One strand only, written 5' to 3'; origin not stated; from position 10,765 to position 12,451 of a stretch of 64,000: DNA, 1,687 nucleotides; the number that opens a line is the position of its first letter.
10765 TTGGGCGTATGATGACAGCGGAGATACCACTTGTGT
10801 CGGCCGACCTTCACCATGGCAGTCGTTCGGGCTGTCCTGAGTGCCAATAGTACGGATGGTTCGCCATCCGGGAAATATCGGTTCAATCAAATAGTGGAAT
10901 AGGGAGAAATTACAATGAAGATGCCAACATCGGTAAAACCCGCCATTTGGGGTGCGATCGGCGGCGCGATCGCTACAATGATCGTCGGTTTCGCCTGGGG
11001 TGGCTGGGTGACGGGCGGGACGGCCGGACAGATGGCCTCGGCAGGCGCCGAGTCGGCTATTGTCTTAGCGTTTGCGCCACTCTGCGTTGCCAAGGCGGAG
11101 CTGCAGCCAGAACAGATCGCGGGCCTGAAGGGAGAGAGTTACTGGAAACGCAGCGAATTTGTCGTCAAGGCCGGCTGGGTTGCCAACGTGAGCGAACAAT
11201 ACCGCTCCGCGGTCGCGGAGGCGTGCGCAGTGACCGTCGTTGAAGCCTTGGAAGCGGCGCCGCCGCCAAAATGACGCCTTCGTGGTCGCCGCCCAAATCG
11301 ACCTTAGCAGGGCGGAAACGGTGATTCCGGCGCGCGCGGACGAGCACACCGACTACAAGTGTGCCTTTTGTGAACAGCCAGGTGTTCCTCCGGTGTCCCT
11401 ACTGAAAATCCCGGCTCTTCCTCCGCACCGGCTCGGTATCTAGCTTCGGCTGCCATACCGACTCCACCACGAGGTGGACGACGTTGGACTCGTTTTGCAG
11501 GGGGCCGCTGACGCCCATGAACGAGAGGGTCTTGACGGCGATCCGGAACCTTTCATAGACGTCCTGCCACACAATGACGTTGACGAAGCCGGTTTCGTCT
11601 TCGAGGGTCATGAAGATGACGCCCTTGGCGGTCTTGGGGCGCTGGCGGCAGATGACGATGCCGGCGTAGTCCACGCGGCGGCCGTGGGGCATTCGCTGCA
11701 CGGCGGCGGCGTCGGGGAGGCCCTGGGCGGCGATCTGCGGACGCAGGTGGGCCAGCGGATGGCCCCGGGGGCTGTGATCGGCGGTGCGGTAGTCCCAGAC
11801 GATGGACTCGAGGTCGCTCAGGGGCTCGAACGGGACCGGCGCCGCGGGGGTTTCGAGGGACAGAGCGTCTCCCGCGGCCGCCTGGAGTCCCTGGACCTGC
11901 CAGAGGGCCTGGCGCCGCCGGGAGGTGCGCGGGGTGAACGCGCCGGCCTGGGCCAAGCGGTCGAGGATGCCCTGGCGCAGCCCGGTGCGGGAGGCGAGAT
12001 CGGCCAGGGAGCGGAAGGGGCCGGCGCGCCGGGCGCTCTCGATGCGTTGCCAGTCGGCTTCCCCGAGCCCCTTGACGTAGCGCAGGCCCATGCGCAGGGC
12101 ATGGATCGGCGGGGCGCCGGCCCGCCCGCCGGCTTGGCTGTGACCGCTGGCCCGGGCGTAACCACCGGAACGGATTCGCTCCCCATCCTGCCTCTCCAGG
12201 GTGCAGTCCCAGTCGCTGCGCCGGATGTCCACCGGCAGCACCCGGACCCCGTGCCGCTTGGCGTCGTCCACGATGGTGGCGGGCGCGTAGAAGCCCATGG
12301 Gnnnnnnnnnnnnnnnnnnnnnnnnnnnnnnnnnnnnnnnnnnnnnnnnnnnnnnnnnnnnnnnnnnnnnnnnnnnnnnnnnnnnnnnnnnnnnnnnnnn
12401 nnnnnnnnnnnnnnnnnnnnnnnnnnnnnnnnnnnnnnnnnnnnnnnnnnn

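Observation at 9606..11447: The 3' end of dnaE2 is duplicated 1.75 kb downstream; the intervening segment carries a pseudogene and an orphan ORF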

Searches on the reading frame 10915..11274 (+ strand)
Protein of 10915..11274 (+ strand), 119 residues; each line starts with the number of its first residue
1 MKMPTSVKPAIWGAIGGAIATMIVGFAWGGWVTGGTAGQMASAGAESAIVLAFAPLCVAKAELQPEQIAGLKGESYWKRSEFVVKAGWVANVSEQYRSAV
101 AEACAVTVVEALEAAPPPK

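Call 10: search_protein_families(library=pfam, proteins=[window:10915-11274:+], max_evalue=0.01)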
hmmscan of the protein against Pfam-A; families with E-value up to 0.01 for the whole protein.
window:10915-11274:+ (119 aa): 0 families

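Call 13: find_encoding_contigs(protein=window:10915-11274:+, flank=10000, max_places=10)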
Protein window:10915-11274:+ (119 aa): 12 contigs read that carry it; 10 places shown.
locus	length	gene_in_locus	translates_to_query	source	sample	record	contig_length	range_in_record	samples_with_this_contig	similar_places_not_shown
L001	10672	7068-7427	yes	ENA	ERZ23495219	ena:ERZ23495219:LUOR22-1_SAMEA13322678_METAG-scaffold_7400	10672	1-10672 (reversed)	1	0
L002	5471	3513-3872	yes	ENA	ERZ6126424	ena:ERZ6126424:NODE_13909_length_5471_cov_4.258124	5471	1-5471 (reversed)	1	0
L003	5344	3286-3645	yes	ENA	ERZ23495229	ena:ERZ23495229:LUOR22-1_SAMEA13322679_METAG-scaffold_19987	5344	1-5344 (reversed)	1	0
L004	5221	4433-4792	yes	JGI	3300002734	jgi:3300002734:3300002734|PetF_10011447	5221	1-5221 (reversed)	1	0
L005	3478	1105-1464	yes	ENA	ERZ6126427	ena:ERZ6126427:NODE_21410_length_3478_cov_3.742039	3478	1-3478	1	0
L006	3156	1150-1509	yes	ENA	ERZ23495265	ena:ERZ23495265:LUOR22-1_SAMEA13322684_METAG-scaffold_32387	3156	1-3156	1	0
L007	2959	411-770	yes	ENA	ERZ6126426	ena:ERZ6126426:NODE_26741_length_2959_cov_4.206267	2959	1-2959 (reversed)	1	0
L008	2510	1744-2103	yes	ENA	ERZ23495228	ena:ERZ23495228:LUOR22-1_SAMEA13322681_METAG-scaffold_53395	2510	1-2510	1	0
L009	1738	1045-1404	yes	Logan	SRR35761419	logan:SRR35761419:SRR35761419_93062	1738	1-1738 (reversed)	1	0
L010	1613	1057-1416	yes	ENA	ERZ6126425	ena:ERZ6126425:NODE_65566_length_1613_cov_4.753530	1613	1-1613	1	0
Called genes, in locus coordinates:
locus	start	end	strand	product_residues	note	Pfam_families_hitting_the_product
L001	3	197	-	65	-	?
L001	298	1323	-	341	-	PF00389:2-Hacid_dh, PF02826:2-Hacid_dh_C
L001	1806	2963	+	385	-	PF02746:MR_MLE_N, PF13378:MR_MLE_C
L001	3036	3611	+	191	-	PF06172:Cupin_5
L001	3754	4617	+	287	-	PF00795:CN_hydrolase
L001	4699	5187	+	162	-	PF00300:His_Phos_1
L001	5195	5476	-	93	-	PF12441:CopG_antitoxin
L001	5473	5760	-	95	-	PF04365:BrnT_toxin (weak)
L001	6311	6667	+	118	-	PF07883:Cupin_2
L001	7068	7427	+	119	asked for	-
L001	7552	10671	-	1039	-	?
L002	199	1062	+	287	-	PF00795:CN_hydrolase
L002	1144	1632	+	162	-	PF00300:His_Phos_1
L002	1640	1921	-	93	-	PF12441:CopG_antitoxin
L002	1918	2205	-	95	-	PF04365:BrnT_toxin (weak)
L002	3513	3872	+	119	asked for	-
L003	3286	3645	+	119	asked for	-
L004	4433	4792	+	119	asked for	-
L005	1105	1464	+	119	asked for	-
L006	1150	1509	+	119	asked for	-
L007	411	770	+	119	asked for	-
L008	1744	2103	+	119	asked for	-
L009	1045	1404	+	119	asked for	-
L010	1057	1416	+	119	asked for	-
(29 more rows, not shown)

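Call 35: find_homologous_proteins(query=window:10915-11274:+, max_evalue=0.001)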
Query window:10915-11274:+ (119 aa): 1121 proteins with E <= 0.001 among 1150 candidates; the best 120 are listed.
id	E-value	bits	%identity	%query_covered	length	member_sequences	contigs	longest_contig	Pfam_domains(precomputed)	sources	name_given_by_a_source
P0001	3.7e-65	235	97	100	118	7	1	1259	-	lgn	-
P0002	3.0e-59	216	88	100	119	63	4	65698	-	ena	-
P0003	4.3e-57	209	87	100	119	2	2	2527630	-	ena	-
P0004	1.6e-49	185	74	100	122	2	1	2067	-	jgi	jgi:hypothetical protein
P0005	1.9e-49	185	70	99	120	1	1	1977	-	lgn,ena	-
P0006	1.9e-49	185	75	100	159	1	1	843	-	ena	-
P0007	3.9e-49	184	74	97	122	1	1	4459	-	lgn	-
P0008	5.6e-49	183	72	99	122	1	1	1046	-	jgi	jgi:hypothetical protein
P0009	7.0e-49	183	73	100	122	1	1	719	-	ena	-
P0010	1.7e-48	182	68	100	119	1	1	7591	-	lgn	-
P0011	2.7e-48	181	74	98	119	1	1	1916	-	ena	-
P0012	2.8e-48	181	77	95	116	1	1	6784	-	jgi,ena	-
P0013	5.4e-48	180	72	100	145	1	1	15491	-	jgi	jgi:hypothetical protein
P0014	6.1e-48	180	70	100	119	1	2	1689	-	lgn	-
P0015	6.6e-48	180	75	95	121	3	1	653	-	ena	-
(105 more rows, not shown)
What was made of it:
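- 10804..11321 (+): A 519-bp unit carrying an intact 119-aa membrane-protein gene (ORF 10915-11274). The protein has 1121 homologues (call 35).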

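Call 36: find_encoding_contigs(protein=P0002, flank=8000, max_places=4)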
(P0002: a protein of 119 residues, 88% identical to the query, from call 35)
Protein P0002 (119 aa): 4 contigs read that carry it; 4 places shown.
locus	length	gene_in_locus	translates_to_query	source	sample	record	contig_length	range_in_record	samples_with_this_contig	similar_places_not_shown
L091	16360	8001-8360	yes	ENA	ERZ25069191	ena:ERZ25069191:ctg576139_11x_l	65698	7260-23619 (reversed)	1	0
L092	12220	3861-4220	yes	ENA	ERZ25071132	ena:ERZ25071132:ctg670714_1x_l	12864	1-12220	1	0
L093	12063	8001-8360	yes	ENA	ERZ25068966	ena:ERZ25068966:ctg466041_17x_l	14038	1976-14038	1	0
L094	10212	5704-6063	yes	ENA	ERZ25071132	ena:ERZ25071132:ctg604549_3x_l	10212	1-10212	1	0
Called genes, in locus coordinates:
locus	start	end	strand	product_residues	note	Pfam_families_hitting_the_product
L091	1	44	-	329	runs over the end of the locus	PF00140:Sigma70_r1_2, PF04542:Sigma70_r2, PF04545:Sigma70_r4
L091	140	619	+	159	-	-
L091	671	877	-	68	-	-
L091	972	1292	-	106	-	PF01042:Ribonuc_L-PSP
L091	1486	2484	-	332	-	PF00296:Bac_luciferase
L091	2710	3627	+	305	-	PF04909:Amidohydro_2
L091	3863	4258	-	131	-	PF04608:PgpA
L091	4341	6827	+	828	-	PF01804:Penicil_amidase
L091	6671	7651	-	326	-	PF13384:HTH_23 (faint), PF13518:HTH_28, PF13551:HTH_29 (weak), PF13565:HTH_32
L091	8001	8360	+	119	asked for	-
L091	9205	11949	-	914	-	PF08471:Ribonuc_red_2_N, PF02867:Ribonuc_red_lgC, PF12637:TSCPD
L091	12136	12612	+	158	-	PF05258:DciA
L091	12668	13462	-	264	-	PF05175:MTS, PF13847:Methyltransf_31, PF08241:Methyltransf_11 (weak), PF13649:Methyltransf_25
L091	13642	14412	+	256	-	PF02405:MlaE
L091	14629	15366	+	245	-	PF13555:AAA_29 (weak), PF00005:ABC_tran, PF13304:AAA_21 (faint)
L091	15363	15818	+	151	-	PF02470:MlaD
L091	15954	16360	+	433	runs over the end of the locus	PF07690:MFS_1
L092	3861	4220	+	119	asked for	-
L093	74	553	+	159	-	-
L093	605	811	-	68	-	-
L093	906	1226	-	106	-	PF01042:Ribonuc_L-PSP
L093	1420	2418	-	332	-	PF00296:Bac_luciferase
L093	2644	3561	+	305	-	PF04909:Amidohydro_2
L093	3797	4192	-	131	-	PF04608:PgpA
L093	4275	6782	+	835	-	-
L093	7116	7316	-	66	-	-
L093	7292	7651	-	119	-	PF13384:HTH_23 (weak), PF13518:HTH_28, PF13551:HTH_29, PF13565:HTH_32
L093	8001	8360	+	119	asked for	-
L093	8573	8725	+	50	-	PF02604:PhdYeFM_antitox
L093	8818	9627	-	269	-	PF01609:DDE_Tnp_1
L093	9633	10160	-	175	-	PF05598:DUF772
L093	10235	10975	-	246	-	PF25678:DUF7946 (weak), PF25679:DUF7947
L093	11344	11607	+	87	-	PF02954:HTH_8 (weak), PF13560:HTH_31 (weak), PF01381:HTH_3 (weak)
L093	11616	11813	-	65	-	-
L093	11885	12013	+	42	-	PF01527:HTH_Tnp_1, PF13542:HTH_Tnp_ISL3 (weak)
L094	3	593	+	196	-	?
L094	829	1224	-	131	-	PF04608:PgpA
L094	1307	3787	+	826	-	PF01804:Penicil_amidase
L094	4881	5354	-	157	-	PF13384:HTH_23 (weak), PF13518:HTH_28, PF13551:HTH_29 (weak), PF13565:HTH_32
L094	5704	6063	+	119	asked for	-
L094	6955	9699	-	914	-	PF08471:Ribonuc_red_2_N, PF02867:Ribonuc_red_lgC, PF12637:TSCPD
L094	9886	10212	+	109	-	?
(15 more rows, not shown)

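Call 37: find_encoding_contigs(protein=P0003, flank=8000, max_places=3)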
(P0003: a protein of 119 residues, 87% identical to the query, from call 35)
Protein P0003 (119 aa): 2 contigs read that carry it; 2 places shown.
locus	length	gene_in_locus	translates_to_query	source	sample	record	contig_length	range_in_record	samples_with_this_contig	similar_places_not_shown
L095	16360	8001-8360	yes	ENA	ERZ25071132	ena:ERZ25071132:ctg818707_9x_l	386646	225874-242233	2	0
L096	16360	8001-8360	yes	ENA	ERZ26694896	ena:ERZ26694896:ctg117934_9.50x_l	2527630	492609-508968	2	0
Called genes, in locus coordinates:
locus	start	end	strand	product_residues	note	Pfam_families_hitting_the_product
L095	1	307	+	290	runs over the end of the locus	PF04542:Sigma70_r2, PF04545:Sigma70_r4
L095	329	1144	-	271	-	PF01408:GFO_IDH_MocA (weak), PF03807:F420_oxidored, PF14748:P5CR_dimer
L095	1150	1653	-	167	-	PF10722:YbjN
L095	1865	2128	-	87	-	PF04380:BMFP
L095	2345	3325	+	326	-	PF01073:3Beta_HSD (weak), PF01370:Epimerase, PF16363:GDP_Man_Dehyd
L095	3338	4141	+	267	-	PF01790:LGT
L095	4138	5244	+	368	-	PF02636:Methyltransf_28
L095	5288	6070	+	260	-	PF02578:Cu-oxidase_4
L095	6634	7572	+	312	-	PF12760:Zn_ribbon_IS1595, PF12762:DDE_Tnp_IS1595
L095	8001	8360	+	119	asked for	-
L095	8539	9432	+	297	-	-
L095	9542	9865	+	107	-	PF07978:NIPSNAP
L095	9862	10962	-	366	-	PF08331:QueG_DUF1730, PF13484:Fer4_16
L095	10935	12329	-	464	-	PF01425:Amidase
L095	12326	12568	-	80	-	-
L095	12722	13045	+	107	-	PF01906:YbjQ_1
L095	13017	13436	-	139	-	PF00293:NUDIX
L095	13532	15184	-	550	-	PF04748:Polysacc_deac_2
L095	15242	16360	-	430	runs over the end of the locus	PF22694:CtpB_N-like, PF00595:PDZ (weak), PF13180:PDZ_2, PF17820:PDZ_6, PF03572:Peptidase_S41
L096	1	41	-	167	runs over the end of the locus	PF10722:YbjN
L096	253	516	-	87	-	PF04380:BMFP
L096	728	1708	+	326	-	PF01073:3Beta_HSD (weak), PF01370:Epimerase, PF16363:GDP_Man_Dehyd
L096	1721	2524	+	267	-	PF01790:LGT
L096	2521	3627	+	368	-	PF02636:Methyltransf_28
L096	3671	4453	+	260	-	PF02578:Cu-oxidase_4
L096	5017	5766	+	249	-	PF12760:Zn_ribbon_IS1595, PF12762:DDE_Tnp_IS1595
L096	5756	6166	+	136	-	-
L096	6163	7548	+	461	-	PF13276:HTH_21, PF00665:rve (weak), PF13683:rve_3, PF13333:rve_2 (weak)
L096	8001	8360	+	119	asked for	-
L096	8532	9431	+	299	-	-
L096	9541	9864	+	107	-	PF07978:NIPSNAP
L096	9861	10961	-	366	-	PF08331:QueG_DUF1730, PF13484:Fer4_16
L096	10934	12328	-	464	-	PF01425:Amidase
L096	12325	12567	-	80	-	-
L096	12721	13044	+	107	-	PF01906:YbjQ_1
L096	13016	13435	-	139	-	PF00293:NUDIX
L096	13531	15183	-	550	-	PF04748:Polysacc_deac_2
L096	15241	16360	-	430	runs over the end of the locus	PF22694:CtpB_N-like, PF00595:PDZ (weak), PF13180:PDZ_2, PF17820:PDZ_6, PF03572:Peptidase_S41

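Call 55: search_protein_families(library=pfam, proteins=[L091:6671-7651:-, L093:8573-8725:+], max_evalue=0.01)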
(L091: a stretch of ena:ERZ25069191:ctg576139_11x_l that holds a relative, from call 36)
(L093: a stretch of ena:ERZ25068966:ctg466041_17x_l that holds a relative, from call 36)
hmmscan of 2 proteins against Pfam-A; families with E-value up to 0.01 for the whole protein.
L091:6671-7651:- (326 aa): 4 families
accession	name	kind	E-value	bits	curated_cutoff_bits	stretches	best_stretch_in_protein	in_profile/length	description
PF13565.12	HTH_32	-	5.7e-10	40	33.7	1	34-107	2-73/73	Homeodomain-like domain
PF13518.12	HTH_28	-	8.9e-10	38.9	25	1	6-57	2-52/52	Helix-turn-helix domain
PF13551.12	HTH_29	-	1.3e-06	28.9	28.1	1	20-65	15-61/64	Winged helix-turn helix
PF13384.12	HTH_23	-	1.8e-05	24.9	24.6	1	2-50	3-50/50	Homeodomain-like domain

L093:8573-8725:+ (50 aa): 1 family
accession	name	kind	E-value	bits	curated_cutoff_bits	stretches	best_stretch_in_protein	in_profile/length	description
PF02604.26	PhdYeFM_antitox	-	7.2e-10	38.9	29.8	1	1-42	1-43/74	Antitoxin Phd_YefM, type II toxin-antitoxin system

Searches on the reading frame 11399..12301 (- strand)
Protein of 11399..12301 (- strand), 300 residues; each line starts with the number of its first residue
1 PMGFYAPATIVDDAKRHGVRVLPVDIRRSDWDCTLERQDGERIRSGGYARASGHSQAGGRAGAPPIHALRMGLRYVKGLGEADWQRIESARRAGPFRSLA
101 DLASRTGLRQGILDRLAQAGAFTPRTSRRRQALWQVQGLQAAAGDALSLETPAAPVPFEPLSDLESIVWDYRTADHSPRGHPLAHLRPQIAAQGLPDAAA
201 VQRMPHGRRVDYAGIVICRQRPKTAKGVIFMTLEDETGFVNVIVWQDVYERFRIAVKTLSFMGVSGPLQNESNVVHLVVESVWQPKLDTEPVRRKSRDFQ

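Call 42: find_related_loci(query=window:11399-12301:-, collection=metagenome_contigs, flank=10000)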
Query window:11399-12301:- (300 aa) in metagenome_contigs; peptide patterns used: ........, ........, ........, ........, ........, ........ (x = any residue, [..] = any of these).
600 stretches matched a pattern (row limit reached: there are more); 572 encode a relative of the query (tblastn E <= 1e-3); the best 80 are kept; 80 distinct loci.
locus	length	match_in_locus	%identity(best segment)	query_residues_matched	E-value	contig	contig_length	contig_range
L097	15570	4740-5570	51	1-300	7e-97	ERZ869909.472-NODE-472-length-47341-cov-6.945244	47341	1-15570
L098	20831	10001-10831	54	1-300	2e-92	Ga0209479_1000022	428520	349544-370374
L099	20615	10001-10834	50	1-300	5e-92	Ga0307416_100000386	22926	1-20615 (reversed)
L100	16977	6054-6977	51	1-300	2e-91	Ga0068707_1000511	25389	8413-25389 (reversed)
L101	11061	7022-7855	51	1-300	1e-90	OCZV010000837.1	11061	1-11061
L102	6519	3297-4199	49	1-300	3e-88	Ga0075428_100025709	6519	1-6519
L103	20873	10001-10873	50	1-300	2e-86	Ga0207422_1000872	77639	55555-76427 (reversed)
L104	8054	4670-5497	50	1-300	4e-86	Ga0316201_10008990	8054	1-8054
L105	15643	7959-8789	51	1-300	5e-86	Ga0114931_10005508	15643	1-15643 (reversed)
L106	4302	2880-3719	47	1-300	1e-83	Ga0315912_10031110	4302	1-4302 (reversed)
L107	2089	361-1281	46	1-288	4e-83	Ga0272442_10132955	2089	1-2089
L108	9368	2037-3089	44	1-300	4e-79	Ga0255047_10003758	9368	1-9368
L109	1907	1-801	48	10-300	2e-82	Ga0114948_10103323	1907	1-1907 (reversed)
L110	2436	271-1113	46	1-300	7e-80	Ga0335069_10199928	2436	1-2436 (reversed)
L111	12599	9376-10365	44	1-300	2e-77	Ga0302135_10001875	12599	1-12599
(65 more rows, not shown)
